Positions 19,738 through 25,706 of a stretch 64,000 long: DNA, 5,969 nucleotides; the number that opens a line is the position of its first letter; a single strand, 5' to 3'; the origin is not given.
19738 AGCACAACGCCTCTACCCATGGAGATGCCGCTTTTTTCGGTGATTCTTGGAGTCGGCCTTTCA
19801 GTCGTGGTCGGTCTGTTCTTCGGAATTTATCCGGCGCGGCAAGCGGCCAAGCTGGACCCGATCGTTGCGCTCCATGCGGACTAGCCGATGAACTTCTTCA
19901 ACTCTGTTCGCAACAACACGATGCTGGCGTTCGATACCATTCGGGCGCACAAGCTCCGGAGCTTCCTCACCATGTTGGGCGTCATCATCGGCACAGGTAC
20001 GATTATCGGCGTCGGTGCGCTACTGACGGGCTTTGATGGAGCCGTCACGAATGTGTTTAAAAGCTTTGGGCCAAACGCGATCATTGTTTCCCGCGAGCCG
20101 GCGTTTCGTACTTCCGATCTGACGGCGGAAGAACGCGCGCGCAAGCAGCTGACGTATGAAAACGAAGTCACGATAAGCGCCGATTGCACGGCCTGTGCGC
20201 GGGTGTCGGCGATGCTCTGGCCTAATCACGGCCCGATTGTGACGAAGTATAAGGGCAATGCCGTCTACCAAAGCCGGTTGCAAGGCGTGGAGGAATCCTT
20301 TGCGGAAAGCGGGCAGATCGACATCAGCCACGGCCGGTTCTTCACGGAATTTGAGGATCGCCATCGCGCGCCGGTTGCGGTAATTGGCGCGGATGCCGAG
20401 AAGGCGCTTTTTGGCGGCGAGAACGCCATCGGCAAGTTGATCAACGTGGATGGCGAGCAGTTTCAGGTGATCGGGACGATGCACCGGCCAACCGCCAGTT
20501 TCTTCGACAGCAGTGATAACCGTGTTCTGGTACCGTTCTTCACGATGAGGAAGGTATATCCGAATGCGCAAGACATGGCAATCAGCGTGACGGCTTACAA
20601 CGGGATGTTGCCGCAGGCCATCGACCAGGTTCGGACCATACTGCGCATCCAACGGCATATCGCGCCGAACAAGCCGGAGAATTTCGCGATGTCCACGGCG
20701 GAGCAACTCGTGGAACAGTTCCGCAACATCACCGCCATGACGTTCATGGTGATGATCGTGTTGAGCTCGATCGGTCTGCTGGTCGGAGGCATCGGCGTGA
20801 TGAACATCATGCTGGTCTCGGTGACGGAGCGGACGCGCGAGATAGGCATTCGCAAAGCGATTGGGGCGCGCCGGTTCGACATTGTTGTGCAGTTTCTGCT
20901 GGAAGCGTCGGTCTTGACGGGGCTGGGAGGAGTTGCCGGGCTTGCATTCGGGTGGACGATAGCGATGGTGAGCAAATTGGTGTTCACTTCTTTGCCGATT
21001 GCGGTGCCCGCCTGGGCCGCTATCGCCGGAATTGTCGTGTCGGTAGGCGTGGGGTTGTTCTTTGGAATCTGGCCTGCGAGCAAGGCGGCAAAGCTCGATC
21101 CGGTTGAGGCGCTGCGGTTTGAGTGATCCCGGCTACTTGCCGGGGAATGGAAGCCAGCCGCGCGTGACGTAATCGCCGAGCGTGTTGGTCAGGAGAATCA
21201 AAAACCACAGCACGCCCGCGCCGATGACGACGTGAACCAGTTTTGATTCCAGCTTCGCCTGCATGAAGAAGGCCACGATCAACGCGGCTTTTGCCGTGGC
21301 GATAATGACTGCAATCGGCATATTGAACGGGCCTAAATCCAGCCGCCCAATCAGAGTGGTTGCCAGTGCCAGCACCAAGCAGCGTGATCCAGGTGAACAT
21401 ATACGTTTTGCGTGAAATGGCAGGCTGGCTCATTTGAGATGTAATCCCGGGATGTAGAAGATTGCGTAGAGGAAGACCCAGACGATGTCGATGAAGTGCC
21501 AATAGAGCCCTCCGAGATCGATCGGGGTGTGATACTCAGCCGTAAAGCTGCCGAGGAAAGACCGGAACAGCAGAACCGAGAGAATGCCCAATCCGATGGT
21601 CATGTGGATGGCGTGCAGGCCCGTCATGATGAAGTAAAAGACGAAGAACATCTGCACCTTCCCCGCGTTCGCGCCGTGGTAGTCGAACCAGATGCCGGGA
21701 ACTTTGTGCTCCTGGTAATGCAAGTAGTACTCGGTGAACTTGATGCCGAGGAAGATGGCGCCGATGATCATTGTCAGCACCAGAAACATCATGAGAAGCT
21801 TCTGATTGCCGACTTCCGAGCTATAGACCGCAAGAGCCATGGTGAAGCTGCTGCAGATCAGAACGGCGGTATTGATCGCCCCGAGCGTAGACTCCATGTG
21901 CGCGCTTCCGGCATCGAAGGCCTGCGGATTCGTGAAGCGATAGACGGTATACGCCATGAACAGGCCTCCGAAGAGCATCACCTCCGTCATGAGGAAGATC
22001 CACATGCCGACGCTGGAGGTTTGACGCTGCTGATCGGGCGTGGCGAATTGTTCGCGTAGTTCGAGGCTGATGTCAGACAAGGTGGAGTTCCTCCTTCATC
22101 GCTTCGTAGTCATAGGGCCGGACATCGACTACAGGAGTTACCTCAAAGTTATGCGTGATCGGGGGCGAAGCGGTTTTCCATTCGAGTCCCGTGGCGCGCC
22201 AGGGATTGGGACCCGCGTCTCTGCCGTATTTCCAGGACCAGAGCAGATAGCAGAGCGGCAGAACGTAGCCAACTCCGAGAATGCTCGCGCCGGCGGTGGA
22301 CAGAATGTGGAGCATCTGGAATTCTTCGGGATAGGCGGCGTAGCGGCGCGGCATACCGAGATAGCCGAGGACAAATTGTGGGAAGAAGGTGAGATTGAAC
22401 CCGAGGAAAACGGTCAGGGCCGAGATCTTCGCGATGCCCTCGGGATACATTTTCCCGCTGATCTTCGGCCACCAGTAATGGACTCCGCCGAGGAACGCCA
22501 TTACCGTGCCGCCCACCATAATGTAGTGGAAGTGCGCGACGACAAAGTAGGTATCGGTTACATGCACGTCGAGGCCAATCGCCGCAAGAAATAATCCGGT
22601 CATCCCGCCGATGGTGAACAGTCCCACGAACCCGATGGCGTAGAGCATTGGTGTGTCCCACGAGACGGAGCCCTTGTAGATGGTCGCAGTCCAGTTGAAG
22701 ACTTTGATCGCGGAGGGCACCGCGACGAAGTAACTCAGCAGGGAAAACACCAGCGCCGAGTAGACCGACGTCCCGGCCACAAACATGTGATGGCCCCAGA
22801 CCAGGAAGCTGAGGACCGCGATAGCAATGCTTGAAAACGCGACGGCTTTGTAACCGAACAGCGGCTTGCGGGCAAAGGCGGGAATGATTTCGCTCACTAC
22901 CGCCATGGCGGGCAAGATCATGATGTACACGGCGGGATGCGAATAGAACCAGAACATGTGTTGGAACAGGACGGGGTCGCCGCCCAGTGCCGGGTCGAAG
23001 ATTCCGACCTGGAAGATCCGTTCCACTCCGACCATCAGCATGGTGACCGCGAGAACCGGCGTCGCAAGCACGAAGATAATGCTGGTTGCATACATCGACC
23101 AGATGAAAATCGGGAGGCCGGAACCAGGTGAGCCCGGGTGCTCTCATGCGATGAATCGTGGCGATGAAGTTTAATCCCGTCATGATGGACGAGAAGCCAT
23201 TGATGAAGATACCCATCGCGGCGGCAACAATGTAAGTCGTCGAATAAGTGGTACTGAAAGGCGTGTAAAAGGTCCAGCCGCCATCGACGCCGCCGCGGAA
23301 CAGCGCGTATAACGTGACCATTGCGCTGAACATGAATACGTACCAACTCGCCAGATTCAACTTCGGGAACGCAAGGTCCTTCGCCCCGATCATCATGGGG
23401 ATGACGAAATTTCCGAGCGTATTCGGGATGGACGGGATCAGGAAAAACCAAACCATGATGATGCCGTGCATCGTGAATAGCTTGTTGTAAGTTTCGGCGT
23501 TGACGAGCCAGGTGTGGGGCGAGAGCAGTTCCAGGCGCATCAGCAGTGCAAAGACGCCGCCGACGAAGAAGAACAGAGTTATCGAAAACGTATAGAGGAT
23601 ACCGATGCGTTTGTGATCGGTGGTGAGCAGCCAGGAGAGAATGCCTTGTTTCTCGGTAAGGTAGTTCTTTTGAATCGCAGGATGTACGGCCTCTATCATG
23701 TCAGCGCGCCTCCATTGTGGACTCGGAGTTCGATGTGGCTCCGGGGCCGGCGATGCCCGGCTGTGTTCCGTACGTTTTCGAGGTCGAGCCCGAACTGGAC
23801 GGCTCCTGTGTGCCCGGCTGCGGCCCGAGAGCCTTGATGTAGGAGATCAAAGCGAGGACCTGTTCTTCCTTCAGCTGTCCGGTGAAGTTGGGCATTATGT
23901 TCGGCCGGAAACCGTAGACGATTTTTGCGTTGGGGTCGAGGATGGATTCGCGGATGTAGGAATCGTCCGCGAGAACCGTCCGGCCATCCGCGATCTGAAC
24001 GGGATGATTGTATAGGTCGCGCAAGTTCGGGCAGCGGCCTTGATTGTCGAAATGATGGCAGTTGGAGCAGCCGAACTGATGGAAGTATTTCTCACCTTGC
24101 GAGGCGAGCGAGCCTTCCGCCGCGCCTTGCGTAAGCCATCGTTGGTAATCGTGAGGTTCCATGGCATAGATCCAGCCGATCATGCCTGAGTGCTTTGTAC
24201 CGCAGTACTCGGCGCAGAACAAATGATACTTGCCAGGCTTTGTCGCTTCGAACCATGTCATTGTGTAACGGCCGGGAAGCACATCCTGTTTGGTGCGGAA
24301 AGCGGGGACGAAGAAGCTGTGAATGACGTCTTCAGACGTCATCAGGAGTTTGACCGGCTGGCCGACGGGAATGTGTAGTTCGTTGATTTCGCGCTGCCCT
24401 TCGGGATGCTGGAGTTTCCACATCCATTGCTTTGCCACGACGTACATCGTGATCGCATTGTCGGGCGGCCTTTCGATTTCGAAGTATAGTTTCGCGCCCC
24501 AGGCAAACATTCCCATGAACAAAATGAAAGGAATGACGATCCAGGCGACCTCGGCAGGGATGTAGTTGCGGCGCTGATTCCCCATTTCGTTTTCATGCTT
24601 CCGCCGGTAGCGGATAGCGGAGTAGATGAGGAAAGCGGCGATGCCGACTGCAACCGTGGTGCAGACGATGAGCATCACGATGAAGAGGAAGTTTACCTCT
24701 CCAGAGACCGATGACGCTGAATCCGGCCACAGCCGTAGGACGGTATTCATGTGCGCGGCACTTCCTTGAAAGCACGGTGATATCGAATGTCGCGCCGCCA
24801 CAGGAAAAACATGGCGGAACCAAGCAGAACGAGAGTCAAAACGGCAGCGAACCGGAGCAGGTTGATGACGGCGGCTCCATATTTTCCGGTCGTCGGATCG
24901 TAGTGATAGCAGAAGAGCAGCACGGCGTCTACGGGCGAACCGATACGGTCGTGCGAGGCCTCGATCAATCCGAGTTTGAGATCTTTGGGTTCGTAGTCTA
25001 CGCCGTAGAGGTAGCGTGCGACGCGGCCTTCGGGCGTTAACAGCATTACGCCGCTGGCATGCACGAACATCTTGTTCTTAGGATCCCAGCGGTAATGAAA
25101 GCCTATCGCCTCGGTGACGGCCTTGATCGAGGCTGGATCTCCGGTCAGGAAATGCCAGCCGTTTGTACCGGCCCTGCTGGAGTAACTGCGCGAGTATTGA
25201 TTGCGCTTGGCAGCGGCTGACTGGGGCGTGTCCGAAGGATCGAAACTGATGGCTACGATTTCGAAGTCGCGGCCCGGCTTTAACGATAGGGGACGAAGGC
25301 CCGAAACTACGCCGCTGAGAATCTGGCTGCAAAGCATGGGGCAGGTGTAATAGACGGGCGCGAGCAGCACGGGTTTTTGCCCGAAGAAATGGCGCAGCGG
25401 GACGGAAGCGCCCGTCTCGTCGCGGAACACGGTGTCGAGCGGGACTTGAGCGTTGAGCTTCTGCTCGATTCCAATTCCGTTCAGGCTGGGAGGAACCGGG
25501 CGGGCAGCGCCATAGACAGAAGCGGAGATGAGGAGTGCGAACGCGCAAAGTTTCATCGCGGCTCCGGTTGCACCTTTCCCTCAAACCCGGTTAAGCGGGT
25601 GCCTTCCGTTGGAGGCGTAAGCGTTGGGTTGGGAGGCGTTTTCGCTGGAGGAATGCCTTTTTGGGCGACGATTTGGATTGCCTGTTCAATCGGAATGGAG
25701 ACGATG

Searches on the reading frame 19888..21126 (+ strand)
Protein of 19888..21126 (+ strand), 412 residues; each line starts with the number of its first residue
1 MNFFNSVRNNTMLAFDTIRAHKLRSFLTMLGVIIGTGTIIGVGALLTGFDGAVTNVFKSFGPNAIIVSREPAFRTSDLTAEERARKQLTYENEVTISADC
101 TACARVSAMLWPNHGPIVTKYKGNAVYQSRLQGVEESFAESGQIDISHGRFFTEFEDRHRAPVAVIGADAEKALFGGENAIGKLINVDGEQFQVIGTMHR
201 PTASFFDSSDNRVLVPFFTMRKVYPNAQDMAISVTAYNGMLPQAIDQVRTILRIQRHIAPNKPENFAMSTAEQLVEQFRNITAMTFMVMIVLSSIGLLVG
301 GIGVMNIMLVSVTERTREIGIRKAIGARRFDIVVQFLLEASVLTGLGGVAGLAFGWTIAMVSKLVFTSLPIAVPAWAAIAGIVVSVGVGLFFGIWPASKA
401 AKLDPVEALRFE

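Call 7: search_protein_families(library=pfam, proteins=[window:19888-21126:+], max_evalue=0.001)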
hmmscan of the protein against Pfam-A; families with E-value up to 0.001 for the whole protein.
window:19888-21126:+ (412 aa): 2 families
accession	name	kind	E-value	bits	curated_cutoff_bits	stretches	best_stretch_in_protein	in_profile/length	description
PF12704.14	MacB_PCD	-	7.8e-32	111.7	27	1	25-247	1-203/207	MacB-like periplasmic core domain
PF02687.27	FtsX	-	2.3e-20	73.2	25.5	1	291-405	2-120/120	FtsX-like permease C-terminal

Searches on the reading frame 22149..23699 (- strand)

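Call 8: search_protein_families(library=pfam, proteins=[window:22149-23699:-], max_evalue=0.001)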
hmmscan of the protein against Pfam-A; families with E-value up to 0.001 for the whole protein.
window:22149-23699:- (516 aa): 1 family
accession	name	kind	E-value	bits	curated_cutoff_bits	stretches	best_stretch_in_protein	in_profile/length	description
PF00115.25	COX1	-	7.2e-41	140.9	34.8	1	31-198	1-159/436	Cytochrome C and Quinol oxidase polypeptide I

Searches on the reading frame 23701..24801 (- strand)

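Call 8: search_protein_families(library=pfam, proteins=[window:23701-24801:-], max_evalue=0.001)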
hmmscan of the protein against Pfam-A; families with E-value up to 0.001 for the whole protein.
window:23701-24801:- (366 aa): 5 families
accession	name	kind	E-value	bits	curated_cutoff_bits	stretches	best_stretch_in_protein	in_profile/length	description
PF00116.26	COX2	-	5.3e-18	65.5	22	1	139-207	45-113/120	Cytochrome C oxidase subunit II, periplasmic domain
PF00034.26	Cytochrom_C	-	8.2e-06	27.5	21.3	1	234-325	2-89/90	Cytochrome c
PF13473.12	Cupredoxin_1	-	1e-05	26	27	1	134-197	29-93/104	Cupredoxin-like domain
PF13442.11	Cytochrome_CBB3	-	5e-05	24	27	1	233-322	3-68/68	Cytochrome C oxidase, cbb3-type, subunit III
PF02790.20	COX2_TM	-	6.3e-05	23.5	22.8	1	25-96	8-79/88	Cytochrome C oxidase subunit II, transmembrane domain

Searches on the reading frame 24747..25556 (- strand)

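Call 8: search_protein_families(library=pfam, proteins=[window:24747-25556:-], max_evalue=0.001)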
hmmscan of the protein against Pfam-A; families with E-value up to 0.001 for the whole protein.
window:24747-25556:- (269 aa): 1 family
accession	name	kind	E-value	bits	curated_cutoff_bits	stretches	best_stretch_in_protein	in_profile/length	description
PF02630.20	SCO1-SenC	-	2.1e-09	37.9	22.8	1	46-179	8-134/134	SCO1/SenC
